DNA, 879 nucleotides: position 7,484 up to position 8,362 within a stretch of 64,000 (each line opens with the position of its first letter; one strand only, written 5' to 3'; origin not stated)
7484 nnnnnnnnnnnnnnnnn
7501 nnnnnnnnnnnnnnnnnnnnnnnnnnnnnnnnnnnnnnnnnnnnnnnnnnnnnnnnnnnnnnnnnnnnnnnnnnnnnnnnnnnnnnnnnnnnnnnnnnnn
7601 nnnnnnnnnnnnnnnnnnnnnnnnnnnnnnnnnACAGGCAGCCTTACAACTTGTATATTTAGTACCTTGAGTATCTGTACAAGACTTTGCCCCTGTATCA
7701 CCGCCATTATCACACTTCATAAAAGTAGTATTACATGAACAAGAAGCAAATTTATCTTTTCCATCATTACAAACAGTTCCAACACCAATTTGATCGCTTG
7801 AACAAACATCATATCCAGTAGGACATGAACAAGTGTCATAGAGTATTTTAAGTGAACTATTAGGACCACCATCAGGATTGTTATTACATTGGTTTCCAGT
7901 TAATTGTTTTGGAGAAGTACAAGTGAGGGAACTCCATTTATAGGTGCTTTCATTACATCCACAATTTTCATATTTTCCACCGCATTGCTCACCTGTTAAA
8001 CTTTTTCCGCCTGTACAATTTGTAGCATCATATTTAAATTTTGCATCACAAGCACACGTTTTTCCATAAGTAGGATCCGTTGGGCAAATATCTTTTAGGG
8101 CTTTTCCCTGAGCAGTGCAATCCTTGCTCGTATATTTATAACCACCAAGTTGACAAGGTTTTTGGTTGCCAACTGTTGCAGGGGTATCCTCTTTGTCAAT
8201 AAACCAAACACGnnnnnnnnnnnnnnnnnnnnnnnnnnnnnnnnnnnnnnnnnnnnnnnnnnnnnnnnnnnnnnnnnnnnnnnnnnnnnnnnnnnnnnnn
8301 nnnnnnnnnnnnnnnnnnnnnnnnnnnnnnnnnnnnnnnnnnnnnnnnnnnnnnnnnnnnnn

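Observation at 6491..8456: Secreted Cys-rich hexapeptide-repeat protein bracketed by twin terminator hairpins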

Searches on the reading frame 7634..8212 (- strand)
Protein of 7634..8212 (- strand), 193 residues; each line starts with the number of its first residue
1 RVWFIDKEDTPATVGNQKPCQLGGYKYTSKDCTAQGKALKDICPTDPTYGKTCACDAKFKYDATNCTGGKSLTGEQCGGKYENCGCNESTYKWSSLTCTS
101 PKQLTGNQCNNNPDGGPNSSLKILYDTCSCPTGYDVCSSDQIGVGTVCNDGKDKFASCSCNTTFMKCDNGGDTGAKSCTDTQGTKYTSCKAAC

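Call 46: search_protein_representatives(alignment_id=A2)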
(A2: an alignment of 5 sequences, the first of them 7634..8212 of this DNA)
Query: 5 sequences, 192 profile positions. Proteins with E-value up to 0.001 (for the whole library): 167; up to 1e-10: 81; up to 1e-30: 10. The best 150 are listed.
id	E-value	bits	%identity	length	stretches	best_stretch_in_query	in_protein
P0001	1.1e-93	329.0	-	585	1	1-191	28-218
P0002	6.3e-92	323.3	-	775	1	1-192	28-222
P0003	4.8e-91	320.4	-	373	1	1-192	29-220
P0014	9.1e-90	316.2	-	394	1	1-191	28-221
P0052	1.2e-56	208.2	-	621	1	2-192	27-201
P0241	9.7e-55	202.0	-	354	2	2-111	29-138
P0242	8.1e-34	133.7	-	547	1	2-191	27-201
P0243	1.3e-32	129.8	-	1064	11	74-188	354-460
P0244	1.3e-31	126.6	-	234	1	2-190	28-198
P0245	2.1e-31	125.9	-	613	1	2-191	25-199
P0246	3.2e-30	122.0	-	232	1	2-191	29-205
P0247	2.7e-29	119.0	-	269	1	2-191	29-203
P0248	7.9e-29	117.5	-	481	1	2-191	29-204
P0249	3.9e-28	115.2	-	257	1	2-191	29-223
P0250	7.3e-28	114.3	-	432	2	2-191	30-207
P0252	2.3e-26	109.4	-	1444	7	51-163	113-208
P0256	2.2e-24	103.0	-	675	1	2-189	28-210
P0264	4.4e-20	88.9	-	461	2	2-191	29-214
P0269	1.7e-17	80.5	-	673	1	13-191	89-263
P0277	4.1e-15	72.7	-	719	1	10-191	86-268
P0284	7.6e-14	68.6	-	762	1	6-190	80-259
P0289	2.9e-13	66.7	-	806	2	7-190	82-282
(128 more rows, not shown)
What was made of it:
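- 7640..8212 (-): N-module, aa 28-218. It consists of five Cys-rich repeats of about 30-40 aa with the pattern .....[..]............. They are predicted to form a rod of disulfide-stapled beta-hairpins. Profile search finds 167 representatives among 1.84e9 proteins (call 46).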

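Call 50: list_cluster_members(proteins=[P0241, P0242, P0243, P0245, P0252, P0256, P0269, P0277, P0284, P0289])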
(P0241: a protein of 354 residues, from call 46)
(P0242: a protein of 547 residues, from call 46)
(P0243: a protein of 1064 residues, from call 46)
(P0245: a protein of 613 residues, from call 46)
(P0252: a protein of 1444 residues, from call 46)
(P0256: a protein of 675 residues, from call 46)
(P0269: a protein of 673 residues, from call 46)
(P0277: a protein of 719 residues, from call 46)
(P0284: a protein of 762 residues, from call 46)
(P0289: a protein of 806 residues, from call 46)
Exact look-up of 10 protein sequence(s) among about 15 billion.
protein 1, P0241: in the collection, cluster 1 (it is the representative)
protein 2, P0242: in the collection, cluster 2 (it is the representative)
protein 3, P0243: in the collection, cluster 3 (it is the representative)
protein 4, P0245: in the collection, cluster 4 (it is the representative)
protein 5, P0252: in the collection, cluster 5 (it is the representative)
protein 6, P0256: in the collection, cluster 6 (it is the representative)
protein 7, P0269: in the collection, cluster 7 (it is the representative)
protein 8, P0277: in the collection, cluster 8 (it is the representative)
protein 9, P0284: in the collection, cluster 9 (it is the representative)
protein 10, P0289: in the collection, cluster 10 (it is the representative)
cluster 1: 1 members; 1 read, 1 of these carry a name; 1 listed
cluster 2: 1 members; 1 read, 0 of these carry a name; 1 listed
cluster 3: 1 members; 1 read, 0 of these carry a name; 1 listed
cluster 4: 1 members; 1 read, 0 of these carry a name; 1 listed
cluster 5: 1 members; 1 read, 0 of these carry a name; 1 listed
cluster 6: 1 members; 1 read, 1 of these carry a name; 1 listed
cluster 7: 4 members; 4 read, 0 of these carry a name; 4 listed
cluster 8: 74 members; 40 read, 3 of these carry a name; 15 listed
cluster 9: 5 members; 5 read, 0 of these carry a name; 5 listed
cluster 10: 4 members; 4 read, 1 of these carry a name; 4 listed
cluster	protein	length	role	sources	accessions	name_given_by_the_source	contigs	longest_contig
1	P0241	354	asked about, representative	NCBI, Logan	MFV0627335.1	MAG: hypothetical protein ACK5N8_08310 [Alphaproteobacteria bacterium]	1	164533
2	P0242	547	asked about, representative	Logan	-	-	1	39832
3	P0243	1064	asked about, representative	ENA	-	-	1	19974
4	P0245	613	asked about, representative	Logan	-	-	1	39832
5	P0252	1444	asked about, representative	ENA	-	-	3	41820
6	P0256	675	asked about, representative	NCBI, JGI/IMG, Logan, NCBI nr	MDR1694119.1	MAG: hypothetical protein LBR70_02880 [Lactobacillaceae bacterium] | hypothetical protein | hypothetical protein [Lactobacillaceae bacterium]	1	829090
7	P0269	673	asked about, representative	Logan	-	-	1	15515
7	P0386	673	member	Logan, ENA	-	-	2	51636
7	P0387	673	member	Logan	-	-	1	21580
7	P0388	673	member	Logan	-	-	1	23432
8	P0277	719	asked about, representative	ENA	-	-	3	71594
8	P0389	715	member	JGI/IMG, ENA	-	hypothetical protein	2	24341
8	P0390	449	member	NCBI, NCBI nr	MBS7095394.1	MAG: hypothetical protein KH081_08680, partial [Azospirillum sp.] | hypothetical protein [Azospirillum sp.]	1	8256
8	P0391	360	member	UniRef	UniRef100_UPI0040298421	hypothetical protein n=1 Tax=Candidatus Scatocola faecipullorum TaxID=2840917 ...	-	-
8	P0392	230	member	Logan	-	-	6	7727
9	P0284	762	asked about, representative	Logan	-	-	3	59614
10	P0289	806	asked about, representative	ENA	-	-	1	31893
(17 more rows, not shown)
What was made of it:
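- Scatocola faecipullorum and an Alphaproteobacteria bacterium MAG (call 50).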

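Call 51: search_protein_families(library=pfam, alignment_id=A3, max_evalue=0.001)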
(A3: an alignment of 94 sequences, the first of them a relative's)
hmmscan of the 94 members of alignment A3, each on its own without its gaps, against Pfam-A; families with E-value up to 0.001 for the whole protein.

A. member 1, P0241 (354 aa): 0 families

B. families by the number of members that match (of 94 scanned): 9 families
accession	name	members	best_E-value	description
PF07603.17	Lcl_C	4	6.4e-20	Lcl C-terminal domain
PF23237.1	HYR_4C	1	5.4e-255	HYR-like domain with 4 cysteines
PF03720.21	UDPG_MGDP_dh_C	1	2.1e-12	UDP-glucose/GDP-mannose dehydrogenase family, UDP binding domain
PF18836.7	B_solenoid_ydck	1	8.4e-06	YdcK Beta solenoid repeat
PF17785.7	PUA_3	1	5.9e-05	PUA-like domain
PF11912.13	CfaA_B_C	1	6.2e-05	Counting factor-associated protein A/B/C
PF19077.6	Big_13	1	8.2e-05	Bacterial Ig-like domain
PF20585.4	Pectate_lyase_5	1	0.00017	Putative pectate lyase-like adhesive domain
PF04519.19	Bactofilin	1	0.00086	Polymer-forming cytoskeletal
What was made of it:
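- C-termini vary: Lcl_C in 4 members, a pectate-lyase-like adhesive domain, Big_13, and mostly no Pfam domain (call 51). No toxin, nuclease, deaminase or peptidase domain was found in 94 members (call 51).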

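Call 52: find_encoding_contigs(protein=P0241, flank=10000, max_places=3)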
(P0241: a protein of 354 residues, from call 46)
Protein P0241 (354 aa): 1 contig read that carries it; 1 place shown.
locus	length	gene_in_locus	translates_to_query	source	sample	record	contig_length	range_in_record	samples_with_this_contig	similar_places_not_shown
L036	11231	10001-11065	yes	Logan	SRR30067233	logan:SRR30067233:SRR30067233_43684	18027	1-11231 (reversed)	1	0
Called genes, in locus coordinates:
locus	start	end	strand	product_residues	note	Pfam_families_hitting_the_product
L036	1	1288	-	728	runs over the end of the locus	PF00460:Flg_bb_rod, PF22692:LlgE_F_G_D1, PF06429:Flg_bbr_C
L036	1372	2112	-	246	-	PF03963:FlgD, PF13860:FlgD_ig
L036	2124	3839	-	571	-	PF02120:Flg_hook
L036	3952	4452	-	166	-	PF07309:FlaF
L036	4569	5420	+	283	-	-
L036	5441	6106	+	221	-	PF13417:GST_N_3, PF13409:GST_N_2, PF00043:GST_C (weak)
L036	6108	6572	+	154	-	-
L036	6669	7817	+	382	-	PF13439:Glyco_transf_4, PF13477:Glyco_trans_4_2 (weak), PF13579:Glyco_trans_4_4, PF00534:Glycos_transf_1, PF13692:Glyco_trans_1_4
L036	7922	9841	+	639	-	PF02824:TGS, PF07973:tRNA_SAD, PF00587:tRNA-synt_2b, PF03129:HGTP_anticodon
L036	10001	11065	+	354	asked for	-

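Call 67: find_encoding_contigs(protein=P0242, flank=10000, max_places=2)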
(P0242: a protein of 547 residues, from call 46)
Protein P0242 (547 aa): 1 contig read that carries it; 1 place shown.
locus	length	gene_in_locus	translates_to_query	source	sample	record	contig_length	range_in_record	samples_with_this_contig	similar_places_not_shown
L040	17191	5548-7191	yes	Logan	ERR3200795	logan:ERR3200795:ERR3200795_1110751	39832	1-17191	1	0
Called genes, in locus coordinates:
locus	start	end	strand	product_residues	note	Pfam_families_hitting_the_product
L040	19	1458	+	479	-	PF15607:Ntox44, PF01476:LysM (weak), PF04233:Phage_Mu_F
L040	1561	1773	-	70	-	-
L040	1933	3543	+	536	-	PF03023:MurJ, PF13440:Polysacc_synt_3 (weak), PF01554:MatE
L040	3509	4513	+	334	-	PF10095:DUF2333 (weak)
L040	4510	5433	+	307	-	PF01832:Glucosaminidase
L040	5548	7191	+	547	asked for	-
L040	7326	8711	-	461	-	PF01136:Peptidase_U32, PF16325:Peptidase_U32_C (weak)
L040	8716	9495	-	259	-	PF11306:DUF3108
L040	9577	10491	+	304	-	PF01820:Dala_Dala_lig_N, PF14397:ATPgrasp_ST (faint), PF08443:RimK, PF02222:ATP-grasp, PF02655:ATP-grasp_3, PF07478:Dala_Dala_lig_C, PF13535:ATP-grasp_4 (weak)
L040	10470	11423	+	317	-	PF01715:IPPT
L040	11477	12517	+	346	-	PF00022:Actin, PF06723:MreB_Mbl, PF11104:PilM_2 (faint), PF00012:HSP70, PF14450:FtsA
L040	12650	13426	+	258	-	PF04085:MreC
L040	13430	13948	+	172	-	-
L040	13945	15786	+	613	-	PF03717:PBP_dimer, PF00905:Transpeptidase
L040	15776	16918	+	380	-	PF01098:FTSW_RODA_SPOVE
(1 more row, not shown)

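Call 82: predict_structure(alignment_id=A5)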
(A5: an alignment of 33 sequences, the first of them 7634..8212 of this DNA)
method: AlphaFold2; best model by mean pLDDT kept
length: 193 residues; sequences in the alignment: 33
mean_pLDDT: 89.6   pTM: 0.62
mean pLDDT of the five models: 89.6, 89.4, 88.1, 87.8, 87.2
residues with pLDDT >= 90: 149; 70-90: 21; 50-70: 23; < 50: 0
segments of 3 or more residues with pLDDT < 50: none
pLDDT, mean of each block of 10 residues (from residue 1): 62 65 94 93 95 94 90 92 91 95 94 65 93 96 97 97 97 97 97 87
secondary structure, 60 per line:
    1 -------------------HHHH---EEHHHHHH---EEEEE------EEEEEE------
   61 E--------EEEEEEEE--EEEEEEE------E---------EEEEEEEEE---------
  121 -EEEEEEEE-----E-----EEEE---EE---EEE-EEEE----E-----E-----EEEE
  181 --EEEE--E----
elements in order: H20-23 H29-34 E38-42 E49-54 E70-77 E80-86 E103-111 E122-129 E141-144 E153-155 E157-160 E177-180 E183-186
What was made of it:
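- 7640..8212 (-): AF2 gives pLDDT 89.6 (call 82).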

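Call 85: fold_search(model_id=the predicted structure, library=pdb)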
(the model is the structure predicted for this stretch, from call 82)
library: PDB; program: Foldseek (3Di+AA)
matches with E <= 10: 44; with E <= 0.001: 0
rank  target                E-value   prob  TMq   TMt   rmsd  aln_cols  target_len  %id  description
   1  1z3g_A                4.7e-01  0.07  0.15  0.16  20.5       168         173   17  Crystal structure of complex between Pvs25 and Fab fragment of malaria transmission blocking antibody 2A8 (released 2005-12-06)
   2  4cc0_A                1.1e+00  0.03  0.14  0.11  10.6       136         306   15  Notch ligand, Jagged-1, contains an N-terminal C2 domain (released 2013-11-27)
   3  1ncf_B                1.2e+00  0.07  0.18  0.21   8.7       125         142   15  A NEW PARADIGM FOR TUMOR NECROSIS FACTOR SIGNALLING (released 1995-12-07)
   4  5ihl_A                1.2e+00  0.06  0.17  0.18  12.7       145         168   14  STRUCTURE OF THE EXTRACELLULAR DOMAIN OF THE CD40 IN COMPLEX WITH 3H56-5 DAB (released 2016-06-01)
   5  8e1z_A                1.3e+00  0.03  0.11  0.12  14.6       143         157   14  Crystal structure of Plasmodium falciparum ookinete surface antigen Pfs28 (released 2022-11-30)
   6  3urf_Z                1.6e+00  0.04  0.16  0.17  11.1       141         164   13  Human RANKL/OPG complex (released 2012-07-11)
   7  5mvx                  1.6e+00  0.03  0.14  0.10  11.2       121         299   15  Human DLL4 C2-EGF3 (released 2017-06-14)
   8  6y8k_AAA              1.8e+00  0.02  0.13  0.18  13.3       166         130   16  Crystal structure of CD137 in complex with the cyclic peptide BCY10916 (released 2021-02-03)
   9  2bo2_B                2.0e+00  0.06  0.16  0.20  10.4       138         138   13  EGF Domains 1,2,5 of human EMR2, a 7-TM immune system molecule, in complex with calcium. (released 2006-08-09)
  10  8yx1_R                2.4e+00  0.03  0.15  0.18  11.6       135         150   15  CD40 in complex with Bleselumab Fab (released 2024-05-08)
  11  1tnr_R                2.6e+00  0.04  0.18  0.22  10.4       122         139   17  CRYSTAL STRUCTURE OF THE SOLUBLE HUMAN 55 KD TNF RECEPTOR-HUMAN TNF-BETA COMPLEX: IMPLICATIONS FOR TNF RECEPTOR ACTIVA (released 1994-07-31)
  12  2uwi_A                2.6e+00  0.03  0.15  0.20  13.9       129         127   14  Structure of CrmE, a poxvirus TNF receptor (released 2007-07-10)
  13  7d4b_A                2.7e+00  0.02  0.16  0.19  12.2       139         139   15  Crystal structure of 4-1BB in complex with a VHH (released 2021-07-14)
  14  7q3n_U                2.9e+00  0.06  0.24  0.18  11.0       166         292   16  Cryo-EM of the complex between human uromodulin (UMOD)/Tamm-Horsfall protein (THP) and the FimH lectin domain from uro (released 2022-03-16)
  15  6cu0_J                2.9e+00  0.03  0.16  0.20  10.1       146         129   14  Crystal structure of 4-1BBL/4-1BB (C121S) complex in P21 space group (released 2018-05-09)
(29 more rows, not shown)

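Call 89: fold_search(model_id=the predicted structure, library=viral)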
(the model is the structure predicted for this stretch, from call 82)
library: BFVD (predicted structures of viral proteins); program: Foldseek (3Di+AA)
matches with E <= 10: 45; with E <= 0.001: 0
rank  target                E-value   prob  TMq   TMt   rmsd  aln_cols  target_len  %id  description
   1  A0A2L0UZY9            1.7e-01  0.10  0.19  0.07  22.5       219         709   16  Tail fiber protein [Agrobacterium phage Atu_ph07]
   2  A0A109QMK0            5.9e-01  0.09  0.19  0.13  10.2       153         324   13  Truncated ORF151A [Cyprinid herpesvirus 2]
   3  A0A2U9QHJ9            7.0e-01  0.06  0.21  0.13  17.2       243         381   13  TNF receptor-like protein [Sea otter poxvirus]
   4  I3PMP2                1.3e+00  0.01  0.11  0.06  17.3       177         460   11  Fiber-2 [Goose adenovirus 4]
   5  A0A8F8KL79            1.3e+00  0.01  0.08  0.05  20.8       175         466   14  Hemagglutinin [Clandestinovirus]
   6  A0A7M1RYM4            2.1e+00  0.01  0.09  0.05  22.9       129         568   16  Peptidase S74 domain-containing protein [uncultured phage cr85_1]
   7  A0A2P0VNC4            2.1e+00  0.01  0.11  0.05  16.4       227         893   15  Uncharacterized protein [Tetraselmis virus 1]
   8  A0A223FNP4            2.9e+00  0.04  0.19  0.21  14.4       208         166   13  (no name in the UniProt tables at hand)
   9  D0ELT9                3.2e+00  0.02  0.12  0.16  11.1        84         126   18  UL144 (Fragment) [Human cytomegalovirus]
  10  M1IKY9                3.4e+00  0.02  0.16  0.10  15.8       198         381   14  (no name in the UniProt tables at hand)
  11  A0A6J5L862            3.4e+00  0.01  0.14  0.07  11.8       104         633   16  Uncharacterized protein [uncultured Caudovirales phage]
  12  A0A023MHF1            3.8e+00  0.01  0.15  0.08  14.4       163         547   13  Pif-1 [Agrotis segetum granulosis virus]
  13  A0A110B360            4.3e+00  0.01  0.11  0.07  16.1       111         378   20  (no name in the UniProt tables at hand)
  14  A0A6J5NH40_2          4.6e+00  0.01  0.11  0.04  20.1       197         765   10  Major tropism determinant N-terminal domain-containing protein [uncultured Caudovirales phage]
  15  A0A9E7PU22            5.1e+00  0.06  0.15  0.15   5.4        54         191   22  TNFR-Cys domain-containing protein [Largemouth bass virus]
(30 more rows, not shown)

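Call 91: find_related_loci(query=A2, collection=metagenome_contigs, flank=4000)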
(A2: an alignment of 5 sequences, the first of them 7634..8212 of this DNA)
Query A2 (193 aa) in metagenome_contigs; peptide patterns used: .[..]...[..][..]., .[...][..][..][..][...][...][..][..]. (x = any residue, [..] = any of these).
180 stretches matched a pattern; 62 encode a relative of the query (tblastn E <= 1e-3); 62 distinct loci.
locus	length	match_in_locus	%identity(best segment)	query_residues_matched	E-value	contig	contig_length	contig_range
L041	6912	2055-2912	33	28-193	1e-11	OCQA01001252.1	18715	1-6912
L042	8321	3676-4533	33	28-193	1e-11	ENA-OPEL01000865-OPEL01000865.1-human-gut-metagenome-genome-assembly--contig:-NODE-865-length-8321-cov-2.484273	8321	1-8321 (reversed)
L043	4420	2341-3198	33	28-193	1e-11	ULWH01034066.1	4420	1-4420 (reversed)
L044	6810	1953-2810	30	28-193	1e-11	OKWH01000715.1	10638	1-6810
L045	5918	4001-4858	33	28-193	1e-11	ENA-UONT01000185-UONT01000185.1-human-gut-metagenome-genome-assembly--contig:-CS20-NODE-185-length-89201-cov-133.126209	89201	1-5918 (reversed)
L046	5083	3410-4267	30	28-193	1e-11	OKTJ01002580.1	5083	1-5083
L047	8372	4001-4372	33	54-190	8e-11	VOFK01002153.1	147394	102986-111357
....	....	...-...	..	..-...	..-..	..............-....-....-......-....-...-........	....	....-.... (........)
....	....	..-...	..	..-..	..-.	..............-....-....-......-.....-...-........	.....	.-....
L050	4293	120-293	48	30-84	1e-9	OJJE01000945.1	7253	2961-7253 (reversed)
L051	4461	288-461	48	30-84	2e-9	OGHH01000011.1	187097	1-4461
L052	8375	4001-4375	28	16-133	8e-9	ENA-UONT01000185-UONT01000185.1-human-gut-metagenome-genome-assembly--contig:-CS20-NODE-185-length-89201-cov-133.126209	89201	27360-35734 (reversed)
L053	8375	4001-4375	28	16-133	9e-9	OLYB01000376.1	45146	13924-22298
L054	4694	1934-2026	68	54-84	1e-8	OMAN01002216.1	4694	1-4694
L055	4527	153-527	28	16-133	1e-8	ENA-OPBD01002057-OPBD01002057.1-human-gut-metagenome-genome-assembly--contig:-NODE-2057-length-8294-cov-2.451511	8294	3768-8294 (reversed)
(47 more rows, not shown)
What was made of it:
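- Sixty-two loci were found in human-gut metagenomes (call 91).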

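Call 94: find_encoding_contigs(protein=P0264, flank=5000, max_places=3)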
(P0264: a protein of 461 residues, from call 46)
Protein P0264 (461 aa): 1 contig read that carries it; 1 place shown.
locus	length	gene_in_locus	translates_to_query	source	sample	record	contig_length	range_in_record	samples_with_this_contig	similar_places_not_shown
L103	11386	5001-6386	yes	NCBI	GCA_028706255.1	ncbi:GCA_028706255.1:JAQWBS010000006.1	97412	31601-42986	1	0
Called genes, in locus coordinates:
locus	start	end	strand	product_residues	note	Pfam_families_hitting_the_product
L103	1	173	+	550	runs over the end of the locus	-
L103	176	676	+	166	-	-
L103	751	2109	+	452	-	-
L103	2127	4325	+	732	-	PF02534:T4SS-DNA_transf, PF10412:TrwB_AAD_bind, PF12696:TraG-D_C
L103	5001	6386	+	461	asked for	PF18836:B_solenoid_ydck (faint)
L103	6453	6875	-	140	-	PF00293:NUDIX, PF14815:NUDIX_4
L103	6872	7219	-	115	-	PF01187:MIF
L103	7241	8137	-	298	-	PF13847:Methyltransf_31 (faint), PF01739:CheR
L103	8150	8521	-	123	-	PF00072:Response_reg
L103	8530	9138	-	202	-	-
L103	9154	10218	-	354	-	-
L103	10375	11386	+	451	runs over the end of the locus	PF01134:GIDA, PF01266:DAO (weak), PF13450:NAD_binding_8 (weak)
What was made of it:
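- One paralogue in the relative lies next to a TraG/VirD4-like coupling protein (call 94).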
